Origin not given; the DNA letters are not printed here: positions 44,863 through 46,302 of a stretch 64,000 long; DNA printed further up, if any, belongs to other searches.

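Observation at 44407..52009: SipW/TasA-like secretion-processing locus with an atypical peptidase and multiple cognate substrates, inserted into the lepA-hemW-hrcA housekeeping cluster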

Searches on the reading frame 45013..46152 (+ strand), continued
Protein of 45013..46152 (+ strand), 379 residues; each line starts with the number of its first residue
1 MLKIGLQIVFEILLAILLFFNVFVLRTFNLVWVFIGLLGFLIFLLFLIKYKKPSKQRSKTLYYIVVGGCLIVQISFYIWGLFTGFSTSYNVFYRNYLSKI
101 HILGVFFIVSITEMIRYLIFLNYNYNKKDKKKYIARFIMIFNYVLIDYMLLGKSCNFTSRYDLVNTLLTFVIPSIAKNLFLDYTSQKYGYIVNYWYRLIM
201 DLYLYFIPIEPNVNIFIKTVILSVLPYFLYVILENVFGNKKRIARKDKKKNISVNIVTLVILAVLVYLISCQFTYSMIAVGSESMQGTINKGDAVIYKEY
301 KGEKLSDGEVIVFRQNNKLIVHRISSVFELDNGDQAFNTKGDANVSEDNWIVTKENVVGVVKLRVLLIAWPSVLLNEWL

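Call 55: find_related_loci(query=A4, collection=genome_contigs, flank=8000)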
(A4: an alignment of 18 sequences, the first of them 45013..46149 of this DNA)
Query A4 (379 aa) in genome_contigs; peptide patterns used: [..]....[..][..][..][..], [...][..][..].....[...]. (x = any residue, [..] = any of these).
204 stretches matched a pattern; 130 encode a relative of the query (tblastn E <= 1e-3); the best 80 are kept; 80 distinct loci.
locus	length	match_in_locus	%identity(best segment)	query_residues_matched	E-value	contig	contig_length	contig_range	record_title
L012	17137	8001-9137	69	1-379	3e-162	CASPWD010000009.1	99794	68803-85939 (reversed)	MAG: uncultured Bacilli bacterium isolate extra-ERR2497918.26_1677795665 genome assembly, contig: NODE_69_length_99794_c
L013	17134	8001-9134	65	2-379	5e-149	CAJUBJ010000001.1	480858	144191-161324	MAG TPA_asm: uncultured Bacilli bacterium isolate MGBC127997 genome assembly, contig: MGBC127997.1, whole genome shotgun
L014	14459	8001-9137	58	1-379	2e-139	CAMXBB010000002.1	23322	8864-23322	MAG TPA_asm: uncultured Firmicutes bacterium isolate SRR14411261_bin.7_metawrap_v1.3_MAG genome assembly, contig: NODE.3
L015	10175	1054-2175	45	6-378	8e-100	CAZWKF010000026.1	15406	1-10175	MAG TPA_asm: uncultured Muribaculaceae bacterium isolate SRP287540_co2_425 genome assembly, contig: NODE_4199_length_154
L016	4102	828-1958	46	1-377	1e-99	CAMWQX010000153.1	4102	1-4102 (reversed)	MAG TPA_asm: uncultured Firmicutes bacterium isolate SRR14411249_bin.2_metawrap_v1.3_MAG genome assembly, contig: NODE.1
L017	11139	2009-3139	46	1-377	2e-98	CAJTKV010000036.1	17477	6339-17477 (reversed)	MAG TPA_asm: uncultured Bacilli bacterium isolate MGBC102277 genome assembly, contig: MGBC102277.36, whole genome shotgu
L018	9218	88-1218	44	1-377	6e-94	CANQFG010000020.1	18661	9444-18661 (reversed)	MAG: uncultured Bacilli bacterium isolate Lapin-005__bin82 genome assembly, contig: Lapin-005__NODE_3920_length_18661_co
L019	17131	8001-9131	42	1-377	8e-85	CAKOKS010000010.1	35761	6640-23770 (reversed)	MAG: uncultured Bacilli bacterium isolate REFINED_METABAT215_TOP10_CONTIGS_1500_ASSEMBLY_K77_MERGED__Hadza_MoBio_hadza-E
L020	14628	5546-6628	43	17-377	8e-85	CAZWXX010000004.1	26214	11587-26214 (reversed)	MAG TPA_asm: uncultured Muribaculaceae bacterium isolate SRP287540_co1_66 genome assembly, contig: NODE_1839_length_2621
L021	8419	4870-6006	42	1-378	1e-84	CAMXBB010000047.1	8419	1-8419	MAG TPA_asm: uncultured Firmicutes bacterium isolate SRR14411261_bin.7_metawrap_v1.3_MAG genome assembly, contig: NODE.1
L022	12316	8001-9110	44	7-377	1e-84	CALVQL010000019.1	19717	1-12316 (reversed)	MAG: uncultured Bacilli bacterium isolate BRZ_SR__bin22 genome assembly, contig: BRZ_SR__NODE_3345_length_19717_cov_7.81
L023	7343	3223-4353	42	1-377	2e-84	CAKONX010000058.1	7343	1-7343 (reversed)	MAG: uncultured Bacilli bacterium isolate REFINED_METABAT215_TOP10_CONTIGS_1500_ASSEMBLY_K77_MERGED__Hadza_MoBio_hadza-I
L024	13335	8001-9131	44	1-377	2e-84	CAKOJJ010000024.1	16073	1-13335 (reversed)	MAG: uncultured Bacilli bacterium isolate REFINED_METABAT215_TOP10_CONTIGS_1500_ASSEMBLY_K77_MERGED__Hadza_MoBio_hadza-A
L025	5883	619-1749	44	1-377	1e-84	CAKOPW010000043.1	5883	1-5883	MAG: uncultured Bacilli bacterium isolate REFINED_METABAT215_TOP10_CONTIGS_1500_ASSEMBLY_K77_MERGED__Hadza_MoBio_hadza-A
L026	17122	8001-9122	44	7-377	5e-84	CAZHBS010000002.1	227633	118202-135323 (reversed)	MAG TPA_asm: uncultured Muribaculaceae bacterium isolate SRP287540_co1_193 genome assembly, contig: NODE_10_length_22763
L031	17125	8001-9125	43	1-377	2e-91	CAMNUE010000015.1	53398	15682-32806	MAG: uncultured bacterium isolate SRR19792995_bin.67_metawrap_v1.3_MAG genome assembly, contig: ERZ12290371_770, whole g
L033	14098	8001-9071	42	19-377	9e-63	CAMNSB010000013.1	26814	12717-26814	MAG: uncultured Tenericutes bacterium isolate SRR19792995_bin.60_metawrap_v1.3_MAG genome assembly, contig: ERZ12290371_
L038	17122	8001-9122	38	1-377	4e-71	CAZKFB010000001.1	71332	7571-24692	MAG TPA_asm: uncultured Muribaculaceae bacterium isolate SRP287540_co1_264 genome assembly, contig: NODE_288_length_7133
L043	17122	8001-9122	45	6-378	7e-99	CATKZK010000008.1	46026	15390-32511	MAG TPA_asm: uncultured Bacilli bacterium isolate MGG03190_1680015453 genome assembly, contig: ERR2497918_169, whole gen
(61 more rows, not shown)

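Call 63: search_protein_families(library=pfam, alignment_id=A4, max_evalue=5)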
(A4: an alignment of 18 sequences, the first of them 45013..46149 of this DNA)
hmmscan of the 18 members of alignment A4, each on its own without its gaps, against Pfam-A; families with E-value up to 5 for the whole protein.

A. member 1, window:45013-46149:+ (379 aa): 4 families
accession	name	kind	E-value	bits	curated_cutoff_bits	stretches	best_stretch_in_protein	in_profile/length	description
PF10502.14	Peptidase_S26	-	1.5e-07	32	22.9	1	255-318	3-71/168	Signal peptidase, peptidase S26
PF00717.28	Peptidase_S24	-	6.1e-05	23.1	23.3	1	271-325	31-83/116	Peptidase S24-like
PF00166.26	Cpn10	-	0.072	13.6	21.1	1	278-307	40-76/93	Chaperonin 10 Kd subunit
PF15168.11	TRIQK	-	0.28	11.6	27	1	243-272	37-66/79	Triple QxxK/R motif-containing protein family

B. families by the number of members that match (of 18 scanned): 27 families (the first 25 are shown)
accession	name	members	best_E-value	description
PF10502.14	Peptidase_S26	18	4.5e-10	Signal peptidase, peptidase S26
PF00717.28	Peptidase_S24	18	6.6e-06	Peptidase S24-like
PF00166.26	Cpn10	6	0.011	Chaperonin 10 Kd subunit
PF12671.13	Amidase_6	3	0.0088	Putative amidase domain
PF13789.11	DUF4181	1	0.00026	Domain of unknown function (DUF4181)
PF16886.11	ATP-synt_ab_Xtn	1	0.0011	ATPsynthase alpha/beta subunit barrel-sandwich domain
PF14018.11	DUF4234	1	0.025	Domain of unknown function (DUF4234)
PF24144.1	Phage_tudor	1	0.028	Phage tudor domain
PF09990.14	DUF2231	1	0.072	Predicted membrane protein (DUF2231)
PF14150.11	YesK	1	0.079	YesK-like protein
PF01940.21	DUF92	1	0.16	Integral membrane protein DUF92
PF19770.4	DUF6256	1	0.16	Family of unknown function (DUF6256)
PF10221.14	Mat89Bb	1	0.18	Cell cycle and development regulator Mat89Bb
PF06072.16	Herpes_US9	1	0.25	Alphaherpesvirus tegument protein US9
PF13879.11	Hmw_CFAP97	1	0.25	Hemingway/CFA97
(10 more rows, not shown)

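Call 79: search_protein_families(library=pfam, proteins=[L012:10596-14504:+, L013:10554-13421:+, L014:10550-14446:+, L020:1024-4221:+, L026:4106-7249:+, L031:3168-6380:+, L033:3466-6660:+, L021:2288-4150:+, L038:10335-12323:+, L043:3876-5453:+], max_evalue=0.001)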
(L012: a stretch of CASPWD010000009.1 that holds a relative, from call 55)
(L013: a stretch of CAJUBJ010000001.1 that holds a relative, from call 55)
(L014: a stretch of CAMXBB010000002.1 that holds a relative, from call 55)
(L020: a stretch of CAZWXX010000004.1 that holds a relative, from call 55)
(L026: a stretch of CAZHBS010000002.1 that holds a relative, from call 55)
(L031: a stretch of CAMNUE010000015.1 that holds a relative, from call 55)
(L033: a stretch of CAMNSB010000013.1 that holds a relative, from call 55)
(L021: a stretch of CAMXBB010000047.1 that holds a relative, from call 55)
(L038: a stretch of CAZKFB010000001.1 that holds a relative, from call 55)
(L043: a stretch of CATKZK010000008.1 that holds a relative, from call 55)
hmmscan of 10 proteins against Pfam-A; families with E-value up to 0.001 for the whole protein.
L012:10596-14504:+ (1303 aa): 1 family
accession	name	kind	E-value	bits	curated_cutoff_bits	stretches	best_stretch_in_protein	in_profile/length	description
PF00933.27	Glyco_hydro_3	-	5.8e-52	177.5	27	1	962-1294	1-314/316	Glycosyl hydrolase family 3 N terminal domain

L013:10554-13421:+ (956 aa): 1 family
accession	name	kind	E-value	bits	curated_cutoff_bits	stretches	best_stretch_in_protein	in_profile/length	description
PF00933.27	Glyco_hydro_3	-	1.4e-57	195.9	27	2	731-946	95-314/316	Glycosyl hydrolase family 3 N terminal domain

L014:10550-14446:+ (1299 aa): 1 family
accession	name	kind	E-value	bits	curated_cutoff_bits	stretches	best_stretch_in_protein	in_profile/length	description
PF00933.27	Glyco_hydro_3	-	1.7e-50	172.7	27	1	953-1288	1-314/316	Glycosyl hydrolase family 3 N terminal domain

L020:1024-4221:+ (1066 aa): 1 family
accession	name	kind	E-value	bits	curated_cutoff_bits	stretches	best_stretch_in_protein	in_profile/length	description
PF00933.27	Glyco_hydro_3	-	2.1e-50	172.4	27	1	749-1057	1-314/316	Glycosyl hydrolase family 3 N terminal domain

L026:4106-7249:+ (1048 aa): 1 family
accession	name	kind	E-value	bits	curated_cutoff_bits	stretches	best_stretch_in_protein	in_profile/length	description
PF00933.27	Glyco_hydro_3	-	1.3e-60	205.9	27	1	706-1037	2-314/316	Glycosyl hydrolase family 3 N terminal domain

L031:3168-6380:+ (1071 aa): 1 family
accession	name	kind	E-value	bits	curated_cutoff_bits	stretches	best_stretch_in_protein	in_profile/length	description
PF00933.27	Glyco_hydro_3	-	5.4e-52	177.6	27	1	751-1060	1-314/316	Glycosyl hydrolase family 3 N terminal domain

L033:3466-6660:+ (1065 aa): 1 family
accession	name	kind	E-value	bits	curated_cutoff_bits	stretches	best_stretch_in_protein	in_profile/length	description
PF00933.27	Glyco_hydro_3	-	1.6e-53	182.6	27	1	747-1054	2-314/316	Glycosyl hydrolase family 3 N terminal domain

L021:2288-4150:+ (621 aa): 0 families

L038:10335-12323:+ (663 aa): 1 family
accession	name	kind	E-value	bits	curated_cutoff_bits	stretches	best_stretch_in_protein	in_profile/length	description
PF16738.10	CBM26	-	2e-09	37.9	28.1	2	585-640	13-66/70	Starch-binding module 26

L043:3876-5453:+ (526 aa): 0 families
